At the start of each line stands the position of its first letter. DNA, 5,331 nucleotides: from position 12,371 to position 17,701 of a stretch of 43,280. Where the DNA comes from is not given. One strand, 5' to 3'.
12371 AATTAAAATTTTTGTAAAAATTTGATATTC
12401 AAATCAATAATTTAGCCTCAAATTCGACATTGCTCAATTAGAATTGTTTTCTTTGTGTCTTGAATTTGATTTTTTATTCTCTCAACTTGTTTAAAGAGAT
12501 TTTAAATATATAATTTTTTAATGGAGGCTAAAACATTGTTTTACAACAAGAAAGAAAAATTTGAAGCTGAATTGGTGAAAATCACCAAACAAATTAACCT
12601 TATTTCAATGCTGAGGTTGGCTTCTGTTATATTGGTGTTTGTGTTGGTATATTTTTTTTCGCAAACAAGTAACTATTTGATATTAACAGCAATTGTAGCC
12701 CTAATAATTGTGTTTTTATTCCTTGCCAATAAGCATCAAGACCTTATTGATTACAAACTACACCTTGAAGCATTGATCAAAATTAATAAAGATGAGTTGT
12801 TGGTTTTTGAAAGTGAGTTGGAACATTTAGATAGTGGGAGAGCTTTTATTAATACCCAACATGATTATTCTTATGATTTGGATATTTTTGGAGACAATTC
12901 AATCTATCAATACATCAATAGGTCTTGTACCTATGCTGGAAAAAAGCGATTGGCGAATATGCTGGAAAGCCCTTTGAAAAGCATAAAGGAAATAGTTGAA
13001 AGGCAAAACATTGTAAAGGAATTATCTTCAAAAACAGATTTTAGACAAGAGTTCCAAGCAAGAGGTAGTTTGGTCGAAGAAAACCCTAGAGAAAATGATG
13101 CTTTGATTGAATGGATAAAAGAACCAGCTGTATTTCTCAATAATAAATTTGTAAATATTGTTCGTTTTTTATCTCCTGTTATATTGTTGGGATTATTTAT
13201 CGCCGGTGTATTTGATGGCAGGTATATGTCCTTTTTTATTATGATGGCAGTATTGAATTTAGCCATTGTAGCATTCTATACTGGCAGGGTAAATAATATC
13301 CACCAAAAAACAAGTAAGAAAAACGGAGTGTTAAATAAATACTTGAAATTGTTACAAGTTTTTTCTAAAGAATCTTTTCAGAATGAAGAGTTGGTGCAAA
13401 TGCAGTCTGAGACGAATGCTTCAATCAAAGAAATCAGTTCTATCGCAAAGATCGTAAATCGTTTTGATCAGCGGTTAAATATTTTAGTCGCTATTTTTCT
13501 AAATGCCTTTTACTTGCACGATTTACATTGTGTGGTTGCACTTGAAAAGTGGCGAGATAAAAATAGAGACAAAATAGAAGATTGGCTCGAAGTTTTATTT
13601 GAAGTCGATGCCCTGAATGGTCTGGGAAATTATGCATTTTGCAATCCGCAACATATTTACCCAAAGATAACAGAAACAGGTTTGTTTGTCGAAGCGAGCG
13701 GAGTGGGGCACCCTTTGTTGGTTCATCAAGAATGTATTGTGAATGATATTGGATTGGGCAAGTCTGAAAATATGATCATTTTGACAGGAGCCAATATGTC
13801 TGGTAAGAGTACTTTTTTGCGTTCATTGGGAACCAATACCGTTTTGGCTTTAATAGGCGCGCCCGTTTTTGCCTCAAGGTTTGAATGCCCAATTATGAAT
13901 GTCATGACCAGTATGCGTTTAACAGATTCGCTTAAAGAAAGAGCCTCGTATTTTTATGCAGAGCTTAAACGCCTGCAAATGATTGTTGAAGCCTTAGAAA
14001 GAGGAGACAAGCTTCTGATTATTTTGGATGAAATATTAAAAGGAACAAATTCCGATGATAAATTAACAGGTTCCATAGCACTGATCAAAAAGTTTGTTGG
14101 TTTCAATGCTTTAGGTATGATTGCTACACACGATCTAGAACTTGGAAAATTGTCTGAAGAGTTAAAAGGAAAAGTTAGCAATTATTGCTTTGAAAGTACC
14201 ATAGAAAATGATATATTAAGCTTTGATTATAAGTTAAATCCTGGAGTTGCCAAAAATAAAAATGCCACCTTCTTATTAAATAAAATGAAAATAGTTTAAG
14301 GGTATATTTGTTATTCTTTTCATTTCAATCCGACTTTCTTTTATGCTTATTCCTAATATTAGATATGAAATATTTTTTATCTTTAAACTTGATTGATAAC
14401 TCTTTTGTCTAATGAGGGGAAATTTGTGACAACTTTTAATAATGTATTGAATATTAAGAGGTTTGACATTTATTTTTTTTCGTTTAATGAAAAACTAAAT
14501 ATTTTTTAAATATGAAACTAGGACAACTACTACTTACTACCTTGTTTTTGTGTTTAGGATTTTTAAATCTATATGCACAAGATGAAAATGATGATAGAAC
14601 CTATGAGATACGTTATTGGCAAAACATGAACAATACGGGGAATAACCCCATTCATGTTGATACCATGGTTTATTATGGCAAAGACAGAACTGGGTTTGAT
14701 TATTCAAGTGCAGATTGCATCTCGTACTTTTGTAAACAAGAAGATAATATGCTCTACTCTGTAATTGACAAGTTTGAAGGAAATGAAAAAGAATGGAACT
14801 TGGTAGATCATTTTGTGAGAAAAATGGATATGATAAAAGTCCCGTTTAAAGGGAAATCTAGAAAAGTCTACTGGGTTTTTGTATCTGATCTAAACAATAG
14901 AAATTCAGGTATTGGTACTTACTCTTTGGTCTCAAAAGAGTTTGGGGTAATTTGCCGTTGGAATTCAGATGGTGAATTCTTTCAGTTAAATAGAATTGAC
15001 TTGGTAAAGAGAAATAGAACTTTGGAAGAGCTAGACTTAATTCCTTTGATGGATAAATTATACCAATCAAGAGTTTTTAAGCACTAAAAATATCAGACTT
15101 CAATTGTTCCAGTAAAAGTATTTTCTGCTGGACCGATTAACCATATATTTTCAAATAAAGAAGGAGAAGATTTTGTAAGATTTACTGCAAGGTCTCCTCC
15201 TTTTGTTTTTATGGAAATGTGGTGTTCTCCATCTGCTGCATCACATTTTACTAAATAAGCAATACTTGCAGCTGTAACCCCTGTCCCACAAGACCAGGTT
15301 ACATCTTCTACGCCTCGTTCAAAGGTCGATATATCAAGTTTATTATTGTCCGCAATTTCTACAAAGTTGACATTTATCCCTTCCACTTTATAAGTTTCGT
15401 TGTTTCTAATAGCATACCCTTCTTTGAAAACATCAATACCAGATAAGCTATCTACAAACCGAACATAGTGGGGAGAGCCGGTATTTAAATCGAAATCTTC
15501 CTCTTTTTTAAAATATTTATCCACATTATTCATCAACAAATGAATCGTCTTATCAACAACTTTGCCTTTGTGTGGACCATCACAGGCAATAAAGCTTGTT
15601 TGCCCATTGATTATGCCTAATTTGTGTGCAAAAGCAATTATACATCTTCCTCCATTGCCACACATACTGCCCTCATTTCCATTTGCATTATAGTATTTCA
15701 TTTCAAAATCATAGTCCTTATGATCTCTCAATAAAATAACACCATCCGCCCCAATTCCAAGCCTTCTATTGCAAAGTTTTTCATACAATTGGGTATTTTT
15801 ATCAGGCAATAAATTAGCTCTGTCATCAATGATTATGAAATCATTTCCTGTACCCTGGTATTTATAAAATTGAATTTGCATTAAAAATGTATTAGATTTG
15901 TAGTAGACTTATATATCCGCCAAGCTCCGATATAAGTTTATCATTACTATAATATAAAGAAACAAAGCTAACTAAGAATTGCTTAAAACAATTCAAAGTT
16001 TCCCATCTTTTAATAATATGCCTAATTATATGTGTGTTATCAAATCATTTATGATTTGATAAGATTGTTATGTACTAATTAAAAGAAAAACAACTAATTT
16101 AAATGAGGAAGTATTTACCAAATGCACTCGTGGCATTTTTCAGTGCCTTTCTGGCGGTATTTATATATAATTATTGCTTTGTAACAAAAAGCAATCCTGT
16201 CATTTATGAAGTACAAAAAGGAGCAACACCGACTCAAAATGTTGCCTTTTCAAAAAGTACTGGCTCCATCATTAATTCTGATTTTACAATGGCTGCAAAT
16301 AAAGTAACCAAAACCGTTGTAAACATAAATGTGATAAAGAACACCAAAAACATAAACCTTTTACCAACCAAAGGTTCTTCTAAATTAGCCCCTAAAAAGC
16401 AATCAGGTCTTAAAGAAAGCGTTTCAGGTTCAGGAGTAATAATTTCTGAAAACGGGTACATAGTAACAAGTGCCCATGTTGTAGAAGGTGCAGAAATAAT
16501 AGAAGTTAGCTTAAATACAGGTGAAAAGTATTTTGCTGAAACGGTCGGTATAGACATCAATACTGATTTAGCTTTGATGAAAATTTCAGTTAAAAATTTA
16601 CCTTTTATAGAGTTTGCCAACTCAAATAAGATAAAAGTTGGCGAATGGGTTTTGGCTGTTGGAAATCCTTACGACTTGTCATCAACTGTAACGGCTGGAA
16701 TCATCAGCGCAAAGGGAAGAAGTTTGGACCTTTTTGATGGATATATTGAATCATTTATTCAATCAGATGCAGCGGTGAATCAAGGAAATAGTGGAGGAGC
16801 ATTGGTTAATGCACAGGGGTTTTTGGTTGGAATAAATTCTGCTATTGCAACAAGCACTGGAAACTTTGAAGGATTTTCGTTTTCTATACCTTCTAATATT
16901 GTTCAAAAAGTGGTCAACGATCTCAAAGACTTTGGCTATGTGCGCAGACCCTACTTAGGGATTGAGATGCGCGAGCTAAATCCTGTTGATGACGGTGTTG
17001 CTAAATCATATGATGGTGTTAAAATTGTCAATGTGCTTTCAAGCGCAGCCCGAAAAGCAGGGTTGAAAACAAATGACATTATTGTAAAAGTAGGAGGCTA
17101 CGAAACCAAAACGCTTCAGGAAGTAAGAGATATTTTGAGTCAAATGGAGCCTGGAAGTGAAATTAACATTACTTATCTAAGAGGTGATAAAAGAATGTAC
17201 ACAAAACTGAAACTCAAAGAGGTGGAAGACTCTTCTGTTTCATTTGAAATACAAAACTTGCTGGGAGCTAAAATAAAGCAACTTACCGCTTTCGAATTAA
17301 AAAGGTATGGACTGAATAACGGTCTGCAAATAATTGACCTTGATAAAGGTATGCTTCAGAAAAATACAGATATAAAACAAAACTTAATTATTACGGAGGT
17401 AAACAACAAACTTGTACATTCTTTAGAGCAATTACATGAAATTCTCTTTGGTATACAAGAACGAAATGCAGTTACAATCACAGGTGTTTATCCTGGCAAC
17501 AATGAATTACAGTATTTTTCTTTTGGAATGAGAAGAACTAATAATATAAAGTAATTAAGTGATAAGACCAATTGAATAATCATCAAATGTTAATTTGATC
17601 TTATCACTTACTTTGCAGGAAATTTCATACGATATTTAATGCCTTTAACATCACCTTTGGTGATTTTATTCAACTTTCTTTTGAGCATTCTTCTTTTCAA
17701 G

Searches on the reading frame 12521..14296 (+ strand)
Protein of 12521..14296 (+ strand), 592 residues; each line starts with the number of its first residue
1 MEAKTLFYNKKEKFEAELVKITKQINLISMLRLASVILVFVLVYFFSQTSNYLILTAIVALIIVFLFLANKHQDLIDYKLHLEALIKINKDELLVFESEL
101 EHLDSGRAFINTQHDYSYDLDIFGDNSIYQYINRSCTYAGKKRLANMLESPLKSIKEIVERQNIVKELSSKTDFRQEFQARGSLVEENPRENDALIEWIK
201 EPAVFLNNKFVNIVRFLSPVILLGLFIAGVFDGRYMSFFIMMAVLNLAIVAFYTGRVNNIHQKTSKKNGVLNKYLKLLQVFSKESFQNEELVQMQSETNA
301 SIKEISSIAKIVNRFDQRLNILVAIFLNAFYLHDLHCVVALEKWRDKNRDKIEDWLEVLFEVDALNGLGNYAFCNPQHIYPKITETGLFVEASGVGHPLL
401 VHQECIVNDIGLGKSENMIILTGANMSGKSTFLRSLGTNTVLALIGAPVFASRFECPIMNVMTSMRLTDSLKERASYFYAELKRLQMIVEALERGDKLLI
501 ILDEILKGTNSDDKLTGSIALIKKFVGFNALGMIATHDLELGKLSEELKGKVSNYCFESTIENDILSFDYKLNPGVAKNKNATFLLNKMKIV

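Call 50: search_protein_families(library=ncbifam, proteins=[window:12521-14296:+], max_evalue=0.00001)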
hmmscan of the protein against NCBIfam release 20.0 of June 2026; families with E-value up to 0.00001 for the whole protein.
window:12521-14296:+ (592 aa): 4 families
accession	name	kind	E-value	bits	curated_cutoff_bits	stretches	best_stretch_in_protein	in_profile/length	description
NF003810.1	PRK05399.1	equivalog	7.9e-38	130.6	480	1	347-578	530-764/793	DNA mismatch repair protein MutS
TIGR01070.1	mutS1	equivalog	6.3e-30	104.2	641.7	1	357-578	532-753/840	DNA mismatch repair protein MutS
NF052383.1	ATPase_KamC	equivalog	1.3e-21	77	300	1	409-537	300-427/508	lysine 5,6-aminomutase reactivase ATPase KamC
TIGR01069.2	mutS2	equivalog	4.1e-20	71.7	400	1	346-546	258-457/790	endonuclease MutS2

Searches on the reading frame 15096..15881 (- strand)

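Call 51: search_protein_families(library=pfam, proteins=[window:15096-15881:-], max_evalue=0.0001)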
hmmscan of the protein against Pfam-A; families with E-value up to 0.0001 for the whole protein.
window:15096-15881:- (262 aa): 1 family
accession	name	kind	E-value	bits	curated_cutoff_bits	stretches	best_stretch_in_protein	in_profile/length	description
PF01678.24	DAP_epimerase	-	6.1e-40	136.5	34.7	2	5-91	1-86/121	Diaminopimelate epimerase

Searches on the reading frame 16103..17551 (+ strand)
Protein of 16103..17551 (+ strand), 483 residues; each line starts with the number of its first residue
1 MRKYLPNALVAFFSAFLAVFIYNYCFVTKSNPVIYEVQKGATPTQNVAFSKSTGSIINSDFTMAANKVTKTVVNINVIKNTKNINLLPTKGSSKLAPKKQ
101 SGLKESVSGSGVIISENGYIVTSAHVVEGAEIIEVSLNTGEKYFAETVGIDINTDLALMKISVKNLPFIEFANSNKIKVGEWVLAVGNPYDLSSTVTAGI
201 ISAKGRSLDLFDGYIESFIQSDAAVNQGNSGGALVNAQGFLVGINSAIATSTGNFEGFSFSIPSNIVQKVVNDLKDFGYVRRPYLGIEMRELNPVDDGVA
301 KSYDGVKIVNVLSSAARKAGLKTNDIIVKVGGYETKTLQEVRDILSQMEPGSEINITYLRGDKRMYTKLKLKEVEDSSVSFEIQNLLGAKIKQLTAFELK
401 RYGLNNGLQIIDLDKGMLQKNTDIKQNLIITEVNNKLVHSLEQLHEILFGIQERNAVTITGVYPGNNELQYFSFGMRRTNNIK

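Call 50: search_protein_families(library=ncbifam, proteins=[window:16103-17551:+], max_evalue=0.00001)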
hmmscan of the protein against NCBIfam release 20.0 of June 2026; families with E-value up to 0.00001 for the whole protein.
window:16103-17551:+ (483 aa): 15 families
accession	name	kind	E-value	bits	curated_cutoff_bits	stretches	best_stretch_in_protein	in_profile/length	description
TIGR02037.1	degP_htrA_DO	subfamily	4e-102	342.4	416.2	1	60-459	2-421/434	Do family serine endopeptidase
NF007526.1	PRK10139.1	equivalog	6.8e-69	232.7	756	1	66-449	47-434/456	serine endoprotease DegQ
NF008147.1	PRK10898.1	equivalog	1.3e-67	228.5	408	1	95-374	66-350/352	outer membrane-stress sensor serine endopeptidase DegS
TIGR02038.1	protease_degS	equivalog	3.4e-67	227.1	422.95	1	103-373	74-348/351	outer membrane-stress sensor serine endopeptidase DegS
NF008189.1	PRK10942.1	equivalog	4.2e-66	223.4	720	1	107-449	113-455/477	serine endoprotease DegP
NF041521.1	HhoA_HhoB_HtrA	equivalog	5e-66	223.3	450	1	64-372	6-332/335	HhoA/HhoB/HtrA family serine endopeptidase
NF047968.1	SerProtHtrA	equivalog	1.7e-62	211.9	470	1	12-370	9-356/357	serine protease HtrA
NF040960.1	MamE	equivalog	6.2e-52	177.1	800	2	58-273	70-292/659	magnetosome formation protease MamE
NF053637.1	SerProtHtrAspr2045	equivalog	1.1e-50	172.7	650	1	40-373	40-388/394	serine protease HtrA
NF050055.1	SerProtHtrAMycob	equivalog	1.1e-45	156.5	800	1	104-366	224-493/502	serine protease HtrA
NF040961.1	MamO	equivalog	9.5e-28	96.9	800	1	100-277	91-270/648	magnetosome protein MamO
NF033740.0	MarP_fam_protase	equivalog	9e-19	67.8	250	1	104-258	208-363/390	MarP family serine protease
NF041199.1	trx7_PDZ_seleno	equivalog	6e-08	32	300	1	312-439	212-353/390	Trx7/PDZ domain-containing (seleno)protein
TIGR00225.1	prc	subfamily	3.7e-06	26.2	218.6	1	300-393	58-155/335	C-terminal processing peptidase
NF040965.1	MamP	equivalog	6e-06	26.1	300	0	309-371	141-201/290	magnetosome magnetite formation protein MamP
